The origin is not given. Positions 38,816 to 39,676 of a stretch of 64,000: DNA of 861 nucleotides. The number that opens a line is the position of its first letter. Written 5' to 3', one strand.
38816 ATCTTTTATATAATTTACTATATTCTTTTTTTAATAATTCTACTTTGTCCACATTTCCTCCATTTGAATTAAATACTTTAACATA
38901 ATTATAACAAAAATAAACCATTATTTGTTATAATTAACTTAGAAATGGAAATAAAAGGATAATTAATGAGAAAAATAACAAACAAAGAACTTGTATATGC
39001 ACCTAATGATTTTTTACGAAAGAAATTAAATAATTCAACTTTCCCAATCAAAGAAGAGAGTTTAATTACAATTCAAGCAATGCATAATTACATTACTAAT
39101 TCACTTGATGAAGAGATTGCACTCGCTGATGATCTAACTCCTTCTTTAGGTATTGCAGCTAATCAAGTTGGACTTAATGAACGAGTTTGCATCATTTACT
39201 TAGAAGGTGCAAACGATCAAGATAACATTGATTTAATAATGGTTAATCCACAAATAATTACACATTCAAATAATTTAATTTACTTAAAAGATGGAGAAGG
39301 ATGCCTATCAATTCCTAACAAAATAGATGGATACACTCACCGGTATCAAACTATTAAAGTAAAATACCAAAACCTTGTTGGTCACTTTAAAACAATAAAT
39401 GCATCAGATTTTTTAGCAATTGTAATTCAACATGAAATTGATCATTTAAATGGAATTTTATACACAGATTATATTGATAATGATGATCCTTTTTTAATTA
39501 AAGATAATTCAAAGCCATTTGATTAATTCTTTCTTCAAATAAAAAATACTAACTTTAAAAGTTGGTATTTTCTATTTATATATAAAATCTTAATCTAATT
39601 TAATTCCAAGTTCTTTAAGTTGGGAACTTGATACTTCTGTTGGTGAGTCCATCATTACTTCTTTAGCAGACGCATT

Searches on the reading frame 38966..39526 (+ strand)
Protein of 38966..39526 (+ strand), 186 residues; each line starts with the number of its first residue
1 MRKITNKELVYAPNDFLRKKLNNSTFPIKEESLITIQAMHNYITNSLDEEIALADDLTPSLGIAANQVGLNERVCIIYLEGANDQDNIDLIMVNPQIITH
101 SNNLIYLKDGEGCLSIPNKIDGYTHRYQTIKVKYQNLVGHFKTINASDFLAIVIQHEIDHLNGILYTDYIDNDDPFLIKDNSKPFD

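Call 37: search_protein_families(library=pfam, proteins=[window:38966-39526:+], max_evalue=0.001)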
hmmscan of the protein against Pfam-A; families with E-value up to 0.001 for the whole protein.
window:38966-39526:+ (186 aa): 1 family
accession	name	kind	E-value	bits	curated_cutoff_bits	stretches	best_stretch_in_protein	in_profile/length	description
PF01327.26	Pep_deformylase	-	2.4e-37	128.4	22.8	1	7-173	2-153/156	Polypeptide deformylase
